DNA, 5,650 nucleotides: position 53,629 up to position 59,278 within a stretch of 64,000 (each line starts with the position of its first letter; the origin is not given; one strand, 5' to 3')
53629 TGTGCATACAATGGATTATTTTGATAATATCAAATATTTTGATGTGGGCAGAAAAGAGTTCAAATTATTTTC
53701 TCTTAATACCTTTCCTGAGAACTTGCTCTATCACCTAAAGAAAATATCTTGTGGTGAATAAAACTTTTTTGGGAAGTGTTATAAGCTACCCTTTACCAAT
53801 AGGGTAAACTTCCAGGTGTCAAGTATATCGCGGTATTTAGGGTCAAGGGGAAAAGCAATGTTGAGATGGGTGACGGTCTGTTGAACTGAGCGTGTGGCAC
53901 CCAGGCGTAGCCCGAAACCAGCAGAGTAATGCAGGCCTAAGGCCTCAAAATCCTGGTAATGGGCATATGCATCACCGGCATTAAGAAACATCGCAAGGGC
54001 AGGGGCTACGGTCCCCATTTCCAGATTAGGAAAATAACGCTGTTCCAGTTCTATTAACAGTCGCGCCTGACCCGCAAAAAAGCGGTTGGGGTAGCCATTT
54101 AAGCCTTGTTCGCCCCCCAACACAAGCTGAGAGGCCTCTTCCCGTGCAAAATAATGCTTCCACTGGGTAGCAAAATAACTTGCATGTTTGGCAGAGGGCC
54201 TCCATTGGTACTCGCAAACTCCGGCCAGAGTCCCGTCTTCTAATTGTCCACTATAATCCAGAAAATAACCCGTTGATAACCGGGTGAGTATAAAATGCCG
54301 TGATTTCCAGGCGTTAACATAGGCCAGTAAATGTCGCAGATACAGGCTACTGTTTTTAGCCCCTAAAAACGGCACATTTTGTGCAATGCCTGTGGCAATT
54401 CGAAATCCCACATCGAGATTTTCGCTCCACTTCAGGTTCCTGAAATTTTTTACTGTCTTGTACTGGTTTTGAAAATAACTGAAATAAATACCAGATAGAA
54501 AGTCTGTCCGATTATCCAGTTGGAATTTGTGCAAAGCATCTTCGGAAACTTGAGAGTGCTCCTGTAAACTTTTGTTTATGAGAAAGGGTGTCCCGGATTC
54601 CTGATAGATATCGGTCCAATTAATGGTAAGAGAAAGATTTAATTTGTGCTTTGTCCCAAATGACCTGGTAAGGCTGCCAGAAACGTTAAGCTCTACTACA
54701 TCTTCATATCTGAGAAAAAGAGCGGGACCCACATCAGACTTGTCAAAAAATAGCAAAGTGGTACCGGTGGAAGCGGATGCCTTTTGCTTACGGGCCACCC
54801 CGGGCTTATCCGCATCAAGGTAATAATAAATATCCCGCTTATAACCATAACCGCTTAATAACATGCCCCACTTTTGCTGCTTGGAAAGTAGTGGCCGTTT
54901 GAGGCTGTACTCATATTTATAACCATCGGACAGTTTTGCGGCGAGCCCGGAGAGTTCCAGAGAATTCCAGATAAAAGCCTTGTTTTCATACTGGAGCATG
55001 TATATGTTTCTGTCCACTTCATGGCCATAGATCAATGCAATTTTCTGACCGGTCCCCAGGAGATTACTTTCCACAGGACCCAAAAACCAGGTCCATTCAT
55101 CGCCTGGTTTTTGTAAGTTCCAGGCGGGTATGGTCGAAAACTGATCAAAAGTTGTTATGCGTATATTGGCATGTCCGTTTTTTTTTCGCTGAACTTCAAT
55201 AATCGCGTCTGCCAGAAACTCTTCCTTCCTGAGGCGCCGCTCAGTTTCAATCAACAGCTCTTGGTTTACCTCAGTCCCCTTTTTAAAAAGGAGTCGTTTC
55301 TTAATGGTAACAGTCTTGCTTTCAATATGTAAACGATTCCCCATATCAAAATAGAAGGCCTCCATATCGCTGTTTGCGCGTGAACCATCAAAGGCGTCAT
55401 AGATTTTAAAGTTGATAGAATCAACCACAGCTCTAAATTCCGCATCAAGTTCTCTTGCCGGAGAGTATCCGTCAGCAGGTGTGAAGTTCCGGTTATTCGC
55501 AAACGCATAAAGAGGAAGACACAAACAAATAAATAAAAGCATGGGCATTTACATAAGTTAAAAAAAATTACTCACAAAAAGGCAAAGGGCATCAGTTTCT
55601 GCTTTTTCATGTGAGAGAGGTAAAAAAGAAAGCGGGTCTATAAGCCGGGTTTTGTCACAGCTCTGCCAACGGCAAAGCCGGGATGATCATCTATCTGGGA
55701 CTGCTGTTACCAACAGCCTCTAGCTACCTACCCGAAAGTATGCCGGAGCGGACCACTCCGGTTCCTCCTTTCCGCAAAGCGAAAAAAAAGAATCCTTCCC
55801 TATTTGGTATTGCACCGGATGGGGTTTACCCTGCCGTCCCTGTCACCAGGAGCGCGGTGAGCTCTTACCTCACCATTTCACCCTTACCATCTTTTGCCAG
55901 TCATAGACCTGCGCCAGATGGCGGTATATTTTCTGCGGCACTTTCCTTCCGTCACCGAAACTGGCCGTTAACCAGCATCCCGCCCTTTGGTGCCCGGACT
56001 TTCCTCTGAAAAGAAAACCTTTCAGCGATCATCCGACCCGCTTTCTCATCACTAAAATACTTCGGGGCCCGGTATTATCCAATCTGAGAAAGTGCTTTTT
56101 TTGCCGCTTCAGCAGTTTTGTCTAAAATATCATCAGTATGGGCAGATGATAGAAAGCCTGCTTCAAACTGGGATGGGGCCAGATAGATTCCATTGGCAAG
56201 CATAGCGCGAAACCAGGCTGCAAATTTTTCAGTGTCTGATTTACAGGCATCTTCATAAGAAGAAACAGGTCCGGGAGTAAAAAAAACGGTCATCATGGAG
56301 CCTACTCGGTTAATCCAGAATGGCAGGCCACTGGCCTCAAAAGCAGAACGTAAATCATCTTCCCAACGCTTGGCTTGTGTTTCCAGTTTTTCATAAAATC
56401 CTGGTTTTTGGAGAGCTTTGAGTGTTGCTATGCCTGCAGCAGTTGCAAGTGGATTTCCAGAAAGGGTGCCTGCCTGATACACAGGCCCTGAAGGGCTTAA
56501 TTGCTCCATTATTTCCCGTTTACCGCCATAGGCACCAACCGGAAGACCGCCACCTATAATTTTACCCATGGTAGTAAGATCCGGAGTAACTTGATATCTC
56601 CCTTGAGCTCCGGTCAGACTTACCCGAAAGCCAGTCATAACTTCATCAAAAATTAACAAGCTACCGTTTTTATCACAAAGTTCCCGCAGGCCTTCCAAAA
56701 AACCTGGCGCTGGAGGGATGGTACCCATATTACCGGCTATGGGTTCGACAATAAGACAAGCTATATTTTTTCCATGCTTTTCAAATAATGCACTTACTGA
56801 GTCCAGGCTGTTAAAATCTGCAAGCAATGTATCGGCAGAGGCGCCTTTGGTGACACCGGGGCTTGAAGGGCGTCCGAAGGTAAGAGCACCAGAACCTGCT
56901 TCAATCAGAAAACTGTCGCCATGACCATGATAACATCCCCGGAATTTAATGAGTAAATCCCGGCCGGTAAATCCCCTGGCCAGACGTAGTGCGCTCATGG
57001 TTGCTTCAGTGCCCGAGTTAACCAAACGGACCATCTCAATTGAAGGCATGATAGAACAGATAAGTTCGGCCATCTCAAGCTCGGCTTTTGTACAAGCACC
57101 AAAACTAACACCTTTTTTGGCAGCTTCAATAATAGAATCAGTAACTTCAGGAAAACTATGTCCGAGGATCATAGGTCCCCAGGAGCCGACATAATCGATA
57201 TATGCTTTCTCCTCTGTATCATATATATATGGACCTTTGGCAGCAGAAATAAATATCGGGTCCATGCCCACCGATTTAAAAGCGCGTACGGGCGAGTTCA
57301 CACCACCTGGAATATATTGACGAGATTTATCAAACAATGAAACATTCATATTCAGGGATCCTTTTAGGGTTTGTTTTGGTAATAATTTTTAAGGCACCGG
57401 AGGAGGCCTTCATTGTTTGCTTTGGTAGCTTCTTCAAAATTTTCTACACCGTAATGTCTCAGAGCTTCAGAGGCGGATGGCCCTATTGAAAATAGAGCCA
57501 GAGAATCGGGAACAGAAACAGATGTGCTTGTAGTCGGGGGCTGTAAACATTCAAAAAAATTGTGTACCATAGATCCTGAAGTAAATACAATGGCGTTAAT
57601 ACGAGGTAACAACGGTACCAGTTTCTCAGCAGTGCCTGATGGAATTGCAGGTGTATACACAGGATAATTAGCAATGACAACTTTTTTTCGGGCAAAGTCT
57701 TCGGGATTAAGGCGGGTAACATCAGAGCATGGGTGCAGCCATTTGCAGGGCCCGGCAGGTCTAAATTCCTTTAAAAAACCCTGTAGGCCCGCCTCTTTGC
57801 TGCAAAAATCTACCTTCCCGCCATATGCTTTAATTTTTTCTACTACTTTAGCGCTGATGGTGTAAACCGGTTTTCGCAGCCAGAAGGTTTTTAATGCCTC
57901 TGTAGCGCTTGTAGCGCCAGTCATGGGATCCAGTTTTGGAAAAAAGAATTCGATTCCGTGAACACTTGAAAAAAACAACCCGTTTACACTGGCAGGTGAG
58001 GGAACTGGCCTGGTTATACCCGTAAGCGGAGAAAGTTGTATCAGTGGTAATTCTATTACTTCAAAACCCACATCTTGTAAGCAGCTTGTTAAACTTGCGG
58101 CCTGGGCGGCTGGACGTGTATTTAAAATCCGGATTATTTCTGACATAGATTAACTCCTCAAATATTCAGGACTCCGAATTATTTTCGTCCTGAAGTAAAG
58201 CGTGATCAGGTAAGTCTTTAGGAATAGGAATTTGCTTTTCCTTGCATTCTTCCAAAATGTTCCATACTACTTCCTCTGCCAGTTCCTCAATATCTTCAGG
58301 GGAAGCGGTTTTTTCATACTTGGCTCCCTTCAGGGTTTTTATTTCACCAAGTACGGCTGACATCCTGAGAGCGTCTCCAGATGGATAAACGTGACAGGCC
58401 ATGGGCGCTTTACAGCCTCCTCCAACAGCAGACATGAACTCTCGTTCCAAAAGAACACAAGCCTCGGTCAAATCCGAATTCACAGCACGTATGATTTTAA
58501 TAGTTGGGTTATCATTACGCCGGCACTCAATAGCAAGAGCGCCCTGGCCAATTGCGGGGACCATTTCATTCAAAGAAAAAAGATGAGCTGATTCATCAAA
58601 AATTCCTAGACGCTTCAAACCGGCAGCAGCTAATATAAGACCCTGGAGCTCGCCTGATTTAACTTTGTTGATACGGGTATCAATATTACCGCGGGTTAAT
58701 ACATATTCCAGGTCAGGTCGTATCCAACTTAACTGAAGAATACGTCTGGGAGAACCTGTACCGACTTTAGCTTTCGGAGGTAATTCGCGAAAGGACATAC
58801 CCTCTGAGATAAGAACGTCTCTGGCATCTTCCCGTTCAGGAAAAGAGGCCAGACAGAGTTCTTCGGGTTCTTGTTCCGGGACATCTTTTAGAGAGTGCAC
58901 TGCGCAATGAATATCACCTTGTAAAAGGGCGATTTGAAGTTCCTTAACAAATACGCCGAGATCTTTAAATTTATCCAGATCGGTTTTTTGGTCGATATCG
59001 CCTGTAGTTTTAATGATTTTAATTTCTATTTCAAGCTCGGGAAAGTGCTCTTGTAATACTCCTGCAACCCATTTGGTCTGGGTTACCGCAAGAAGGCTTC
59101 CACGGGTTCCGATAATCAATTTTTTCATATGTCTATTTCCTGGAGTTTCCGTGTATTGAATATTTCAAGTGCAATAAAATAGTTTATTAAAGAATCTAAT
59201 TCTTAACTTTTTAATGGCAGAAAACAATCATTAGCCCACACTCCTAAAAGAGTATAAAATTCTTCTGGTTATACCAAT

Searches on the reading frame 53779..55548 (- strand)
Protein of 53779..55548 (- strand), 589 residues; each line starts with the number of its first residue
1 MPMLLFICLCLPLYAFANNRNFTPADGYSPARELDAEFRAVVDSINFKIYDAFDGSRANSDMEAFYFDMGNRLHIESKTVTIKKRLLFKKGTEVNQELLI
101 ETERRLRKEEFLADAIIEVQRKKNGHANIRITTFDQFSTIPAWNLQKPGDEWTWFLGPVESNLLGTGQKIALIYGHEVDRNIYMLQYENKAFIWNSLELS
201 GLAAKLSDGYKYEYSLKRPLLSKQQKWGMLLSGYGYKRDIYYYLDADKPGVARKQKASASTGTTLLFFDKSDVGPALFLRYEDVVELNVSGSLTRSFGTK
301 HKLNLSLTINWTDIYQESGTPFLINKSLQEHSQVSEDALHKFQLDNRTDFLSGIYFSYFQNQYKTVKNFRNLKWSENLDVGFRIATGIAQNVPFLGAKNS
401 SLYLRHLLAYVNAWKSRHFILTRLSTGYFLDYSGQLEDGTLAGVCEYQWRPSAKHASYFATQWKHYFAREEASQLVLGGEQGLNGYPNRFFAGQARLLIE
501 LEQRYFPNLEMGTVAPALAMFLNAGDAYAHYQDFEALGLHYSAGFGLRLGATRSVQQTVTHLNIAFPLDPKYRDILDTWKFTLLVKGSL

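Call 12: search_protein_families(library=pfam, proteins=[window:53779-55548:-], max_evalue=0.001)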
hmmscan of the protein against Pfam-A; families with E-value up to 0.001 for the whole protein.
window:53779-55548:- (589 aa): 0 families

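Call 89: search_protein_families(library=ncbifam, proteins=[window:53779-55548:-], max_evalue=0.01)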
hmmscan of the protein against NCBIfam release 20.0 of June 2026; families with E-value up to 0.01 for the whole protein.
window:53779-55548:- (589 aa): 1 family
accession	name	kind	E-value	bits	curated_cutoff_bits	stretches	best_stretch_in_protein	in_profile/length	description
NF047779.1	Omp85_fam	subfamily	3.3e-08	33.4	200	1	463-552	306-397/423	Omp85 family outer membrane protein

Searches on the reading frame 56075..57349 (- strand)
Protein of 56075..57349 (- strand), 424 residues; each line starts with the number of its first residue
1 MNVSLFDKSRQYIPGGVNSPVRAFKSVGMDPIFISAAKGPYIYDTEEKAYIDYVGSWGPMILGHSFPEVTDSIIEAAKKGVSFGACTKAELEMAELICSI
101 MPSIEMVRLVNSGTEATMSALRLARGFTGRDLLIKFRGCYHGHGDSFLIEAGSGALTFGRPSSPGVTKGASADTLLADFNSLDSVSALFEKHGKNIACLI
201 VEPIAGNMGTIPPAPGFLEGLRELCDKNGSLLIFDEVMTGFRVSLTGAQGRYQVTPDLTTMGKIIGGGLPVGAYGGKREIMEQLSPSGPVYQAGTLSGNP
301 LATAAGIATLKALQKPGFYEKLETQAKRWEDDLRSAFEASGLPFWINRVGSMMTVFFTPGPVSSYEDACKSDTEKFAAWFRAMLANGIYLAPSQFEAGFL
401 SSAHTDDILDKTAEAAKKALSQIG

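Call 12: search_protein_families(library=pfam, proteins=[window:56075-57349:-], max_evalue=0.001)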
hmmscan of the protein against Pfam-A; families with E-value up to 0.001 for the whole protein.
window:56075-57349:- (424 aa): 2 families
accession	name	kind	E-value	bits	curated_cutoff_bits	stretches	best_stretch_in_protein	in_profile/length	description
PF00202.27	Aminotran_3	-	3.6e-73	247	30.5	1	30-389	7-370/403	Aminotransferase class-III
PF00155.27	Aminotran_1_2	-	0.00054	19.7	19.7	1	186-395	134-336/361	Aminotransferase class I and II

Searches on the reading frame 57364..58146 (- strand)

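Call 12: search_protein_families(library=pfam, proteins=[window:57364-58146:-], max_evalue=0.001)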
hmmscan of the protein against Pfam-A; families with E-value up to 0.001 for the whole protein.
window:57364-58146:- (260 aa): 1 family
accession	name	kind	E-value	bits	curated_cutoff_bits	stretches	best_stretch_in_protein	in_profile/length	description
PF02602.20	HEM4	-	1.1e-26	93.8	27.5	1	22-249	6-230/231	Uroporphyrinogen-III synthase HemD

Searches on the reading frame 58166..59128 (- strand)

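Call 12: search_protein_families(library=pfam, proteins=[window:58166-59128:-], max_evalue=0.001)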
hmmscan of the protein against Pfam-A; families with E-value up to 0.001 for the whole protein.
window:58166-59128:- (320 aa): 2 families
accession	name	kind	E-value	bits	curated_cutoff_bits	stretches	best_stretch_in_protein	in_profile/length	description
PF01379.25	Porphobil_deam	-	6.5e-74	248.4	22.1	1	4-209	1-205/207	Porphobilinogen deaminase, dipyromethane cofactor binding domain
PF03900.20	Porphobil_deamC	-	1.1e-08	35.7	26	1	224-288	3-69/74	Porphobilinogen deaminase, C-terminal domain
